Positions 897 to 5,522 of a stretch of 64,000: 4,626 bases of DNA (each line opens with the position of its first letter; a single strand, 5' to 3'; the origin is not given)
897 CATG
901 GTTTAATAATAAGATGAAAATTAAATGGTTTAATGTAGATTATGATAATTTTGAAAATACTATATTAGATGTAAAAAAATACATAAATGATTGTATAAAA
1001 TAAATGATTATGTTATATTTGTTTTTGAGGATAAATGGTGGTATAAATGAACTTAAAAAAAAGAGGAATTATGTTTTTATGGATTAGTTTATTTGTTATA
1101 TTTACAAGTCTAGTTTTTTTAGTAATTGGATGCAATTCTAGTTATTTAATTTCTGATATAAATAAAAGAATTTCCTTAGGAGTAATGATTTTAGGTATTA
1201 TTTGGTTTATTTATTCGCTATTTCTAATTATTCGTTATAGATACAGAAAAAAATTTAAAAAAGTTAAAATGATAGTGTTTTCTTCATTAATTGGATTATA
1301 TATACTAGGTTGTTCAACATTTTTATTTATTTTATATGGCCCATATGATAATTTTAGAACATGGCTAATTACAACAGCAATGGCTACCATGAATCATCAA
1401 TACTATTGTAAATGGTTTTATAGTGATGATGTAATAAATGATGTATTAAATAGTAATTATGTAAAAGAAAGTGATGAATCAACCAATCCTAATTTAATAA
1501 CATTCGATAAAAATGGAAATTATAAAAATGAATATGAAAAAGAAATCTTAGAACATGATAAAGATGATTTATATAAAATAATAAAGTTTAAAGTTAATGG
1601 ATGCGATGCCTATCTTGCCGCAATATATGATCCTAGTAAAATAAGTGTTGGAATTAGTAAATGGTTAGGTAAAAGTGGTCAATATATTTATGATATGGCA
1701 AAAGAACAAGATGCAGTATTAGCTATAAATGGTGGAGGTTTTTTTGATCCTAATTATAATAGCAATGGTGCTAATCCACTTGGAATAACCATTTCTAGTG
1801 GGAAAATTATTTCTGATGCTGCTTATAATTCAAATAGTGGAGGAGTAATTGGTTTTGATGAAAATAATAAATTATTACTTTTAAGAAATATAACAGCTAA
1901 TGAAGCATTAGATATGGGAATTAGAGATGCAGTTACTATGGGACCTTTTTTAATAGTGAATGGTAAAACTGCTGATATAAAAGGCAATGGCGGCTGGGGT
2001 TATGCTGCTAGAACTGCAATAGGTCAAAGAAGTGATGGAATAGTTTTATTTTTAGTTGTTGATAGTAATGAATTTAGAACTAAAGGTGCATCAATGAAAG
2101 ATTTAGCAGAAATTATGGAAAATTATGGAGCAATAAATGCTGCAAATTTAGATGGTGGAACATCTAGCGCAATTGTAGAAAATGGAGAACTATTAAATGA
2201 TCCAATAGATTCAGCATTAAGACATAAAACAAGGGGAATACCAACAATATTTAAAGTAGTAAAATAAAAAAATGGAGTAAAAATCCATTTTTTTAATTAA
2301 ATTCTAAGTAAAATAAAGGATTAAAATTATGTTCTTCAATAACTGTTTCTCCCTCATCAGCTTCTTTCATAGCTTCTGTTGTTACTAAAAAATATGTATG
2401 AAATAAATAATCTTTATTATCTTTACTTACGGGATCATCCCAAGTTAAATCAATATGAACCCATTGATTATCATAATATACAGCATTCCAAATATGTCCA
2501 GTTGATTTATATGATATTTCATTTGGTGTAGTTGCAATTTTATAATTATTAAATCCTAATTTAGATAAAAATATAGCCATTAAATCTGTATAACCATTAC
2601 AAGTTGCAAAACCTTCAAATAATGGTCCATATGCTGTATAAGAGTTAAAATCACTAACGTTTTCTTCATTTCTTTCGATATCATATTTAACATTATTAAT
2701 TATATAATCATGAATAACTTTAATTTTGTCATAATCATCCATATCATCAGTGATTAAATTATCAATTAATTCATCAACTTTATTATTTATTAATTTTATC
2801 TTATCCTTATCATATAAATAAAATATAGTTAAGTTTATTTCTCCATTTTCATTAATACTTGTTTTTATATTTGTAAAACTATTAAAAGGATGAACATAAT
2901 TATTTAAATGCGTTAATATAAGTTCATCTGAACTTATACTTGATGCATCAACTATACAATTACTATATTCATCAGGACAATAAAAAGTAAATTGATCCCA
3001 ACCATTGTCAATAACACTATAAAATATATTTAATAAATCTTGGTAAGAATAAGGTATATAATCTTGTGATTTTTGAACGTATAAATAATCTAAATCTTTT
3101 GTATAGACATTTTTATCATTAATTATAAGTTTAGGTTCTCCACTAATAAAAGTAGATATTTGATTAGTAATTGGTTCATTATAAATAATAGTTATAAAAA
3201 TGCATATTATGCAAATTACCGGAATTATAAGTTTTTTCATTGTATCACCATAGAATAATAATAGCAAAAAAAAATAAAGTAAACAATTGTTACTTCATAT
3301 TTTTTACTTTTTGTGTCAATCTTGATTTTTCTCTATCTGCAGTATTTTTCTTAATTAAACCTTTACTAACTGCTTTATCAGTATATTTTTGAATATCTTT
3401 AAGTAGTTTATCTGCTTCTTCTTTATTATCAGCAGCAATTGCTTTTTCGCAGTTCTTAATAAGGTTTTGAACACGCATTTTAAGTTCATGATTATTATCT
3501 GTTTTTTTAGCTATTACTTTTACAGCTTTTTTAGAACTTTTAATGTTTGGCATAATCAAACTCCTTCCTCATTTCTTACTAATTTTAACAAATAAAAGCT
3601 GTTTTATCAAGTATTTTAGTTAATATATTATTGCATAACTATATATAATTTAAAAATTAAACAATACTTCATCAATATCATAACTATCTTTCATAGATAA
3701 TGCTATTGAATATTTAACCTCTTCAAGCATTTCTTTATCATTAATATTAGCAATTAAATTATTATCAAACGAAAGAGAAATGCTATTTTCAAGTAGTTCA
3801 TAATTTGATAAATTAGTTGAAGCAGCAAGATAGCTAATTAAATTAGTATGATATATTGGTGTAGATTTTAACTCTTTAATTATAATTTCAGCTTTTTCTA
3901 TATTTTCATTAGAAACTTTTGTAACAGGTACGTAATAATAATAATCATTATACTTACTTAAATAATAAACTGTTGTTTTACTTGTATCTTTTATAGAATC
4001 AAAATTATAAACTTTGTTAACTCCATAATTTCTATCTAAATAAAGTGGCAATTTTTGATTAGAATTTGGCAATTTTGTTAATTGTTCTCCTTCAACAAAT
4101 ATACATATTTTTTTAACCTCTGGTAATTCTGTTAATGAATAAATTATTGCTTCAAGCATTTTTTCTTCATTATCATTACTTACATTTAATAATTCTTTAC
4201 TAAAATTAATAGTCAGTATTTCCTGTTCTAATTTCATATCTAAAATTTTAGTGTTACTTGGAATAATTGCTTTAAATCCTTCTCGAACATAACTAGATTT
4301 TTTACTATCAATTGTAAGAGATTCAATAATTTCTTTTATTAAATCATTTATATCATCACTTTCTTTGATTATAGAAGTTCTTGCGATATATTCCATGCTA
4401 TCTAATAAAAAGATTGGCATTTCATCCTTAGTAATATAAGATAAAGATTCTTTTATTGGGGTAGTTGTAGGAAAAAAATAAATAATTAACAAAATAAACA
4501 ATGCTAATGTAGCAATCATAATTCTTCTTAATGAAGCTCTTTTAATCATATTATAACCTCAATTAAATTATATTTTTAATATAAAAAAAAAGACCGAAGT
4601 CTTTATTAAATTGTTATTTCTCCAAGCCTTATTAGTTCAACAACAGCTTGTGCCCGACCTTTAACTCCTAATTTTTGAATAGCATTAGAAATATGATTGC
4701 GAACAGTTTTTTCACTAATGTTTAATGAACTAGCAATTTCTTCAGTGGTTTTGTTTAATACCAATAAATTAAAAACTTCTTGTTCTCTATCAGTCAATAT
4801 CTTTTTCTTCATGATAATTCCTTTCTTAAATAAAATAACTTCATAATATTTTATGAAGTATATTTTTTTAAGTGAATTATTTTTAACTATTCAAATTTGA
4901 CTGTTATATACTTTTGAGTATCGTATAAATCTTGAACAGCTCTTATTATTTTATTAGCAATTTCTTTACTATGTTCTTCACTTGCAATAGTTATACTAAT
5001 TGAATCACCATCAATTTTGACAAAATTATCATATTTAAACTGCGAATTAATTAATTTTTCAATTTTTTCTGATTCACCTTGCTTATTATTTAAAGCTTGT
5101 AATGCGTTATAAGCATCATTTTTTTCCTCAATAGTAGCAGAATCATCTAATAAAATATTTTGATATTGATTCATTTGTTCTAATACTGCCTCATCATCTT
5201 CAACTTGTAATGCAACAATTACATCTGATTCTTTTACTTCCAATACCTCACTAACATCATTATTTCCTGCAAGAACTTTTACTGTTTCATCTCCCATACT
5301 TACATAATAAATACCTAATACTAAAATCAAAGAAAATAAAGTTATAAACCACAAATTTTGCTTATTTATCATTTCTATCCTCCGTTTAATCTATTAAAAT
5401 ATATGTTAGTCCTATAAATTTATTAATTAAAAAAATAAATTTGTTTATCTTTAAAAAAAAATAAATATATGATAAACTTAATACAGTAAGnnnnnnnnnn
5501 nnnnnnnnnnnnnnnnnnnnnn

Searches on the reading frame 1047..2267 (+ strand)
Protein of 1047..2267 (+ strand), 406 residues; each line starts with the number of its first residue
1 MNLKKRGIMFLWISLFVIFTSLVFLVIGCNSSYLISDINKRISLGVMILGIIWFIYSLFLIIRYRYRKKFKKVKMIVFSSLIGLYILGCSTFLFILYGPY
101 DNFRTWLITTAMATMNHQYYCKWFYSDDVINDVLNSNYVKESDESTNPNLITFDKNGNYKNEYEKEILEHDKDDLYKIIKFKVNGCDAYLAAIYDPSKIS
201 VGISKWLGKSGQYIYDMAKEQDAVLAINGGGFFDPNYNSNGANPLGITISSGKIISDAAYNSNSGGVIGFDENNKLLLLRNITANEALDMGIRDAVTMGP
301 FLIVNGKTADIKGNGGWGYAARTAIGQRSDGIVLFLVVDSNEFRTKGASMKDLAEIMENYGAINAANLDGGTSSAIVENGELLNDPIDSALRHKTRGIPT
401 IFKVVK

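Call 66: search_protein_families(library=pfam, proteins=[window:1047-2267:+], max_evalue=1e-8)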
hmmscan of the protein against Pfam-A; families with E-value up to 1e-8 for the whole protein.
window:1047-2267:+ (406 aa): 1 family
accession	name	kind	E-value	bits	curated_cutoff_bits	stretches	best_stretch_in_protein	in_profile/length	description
PF09992.14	NAGPA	-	9.3e-41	140.3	25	1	222-403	2-167/169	Phosphodiester glycosidase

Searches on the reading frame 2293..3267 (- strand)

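Call 66: search_protein_families(library=pfam, proteins=[window:2293-3267:-], max_evalue=1e-8)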
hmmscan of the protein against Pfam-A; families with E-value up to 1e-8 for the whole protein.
window:2293-3267:- (324 aa): 1 family
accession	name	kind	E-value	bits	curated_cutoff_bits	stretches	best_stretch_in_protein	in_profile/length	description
PF01841.26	Transglut_core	-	3.8e-10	40.4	23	1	167-273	3-107/108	Transglutaminase-like superfamily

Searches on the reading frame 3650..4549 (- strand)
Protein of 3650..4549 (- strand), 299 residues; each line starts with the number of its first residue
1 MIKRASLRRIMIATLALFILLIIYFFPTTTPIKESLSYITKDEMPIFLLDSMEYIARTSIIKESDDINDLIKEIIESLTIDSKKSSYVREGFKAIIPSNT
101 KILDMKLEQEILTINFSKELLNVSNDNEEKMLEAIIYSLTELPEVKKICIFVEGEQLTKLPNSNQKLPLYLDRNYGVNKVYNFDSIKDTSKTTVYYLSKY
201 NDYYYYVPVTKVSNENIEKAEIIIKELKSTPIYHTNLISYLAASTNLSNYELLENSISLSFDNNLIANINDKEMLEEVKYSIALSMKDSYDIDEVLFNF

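Call 66: search_protein_families(library=pfam, proteins=[window:3650-4549:-], max_evalue=1e-8)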
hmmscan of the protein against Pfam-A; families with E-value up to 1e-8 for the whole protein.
window:3650-4549:- (299 aa): 1 family
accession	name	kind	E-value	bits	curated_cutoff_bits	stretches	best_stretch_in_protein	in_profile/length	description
PF10646.14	Germane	-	7.2e-23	81.8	23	1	62-158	23-117/117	Sporulation and spore germination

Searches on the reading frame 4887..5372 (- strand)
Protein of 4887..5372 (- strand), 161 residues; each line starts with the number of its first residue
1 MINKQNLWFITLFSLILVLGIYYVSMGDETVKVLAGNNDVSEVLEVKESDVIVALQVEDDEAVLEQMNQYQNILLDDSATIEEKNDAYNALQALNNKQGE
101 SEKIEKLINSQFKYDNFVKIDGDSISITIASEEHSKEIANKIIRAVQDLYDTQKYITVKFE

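Call 66: search_protein_families(library=pfam, proteins=[window:4887-5372:-], max_evalue=1e-8)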
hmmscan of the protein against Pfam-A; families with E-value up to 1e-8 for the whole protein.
window:4887-5372:- (161 aa): 1 family
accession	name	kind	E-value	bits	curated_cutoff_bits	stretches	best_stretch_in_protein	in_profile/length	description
PF12685.13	SpoIIIAH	-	4.9e-11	43.3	30.6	1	45-148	77-180/191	SpoIIIAH-like protein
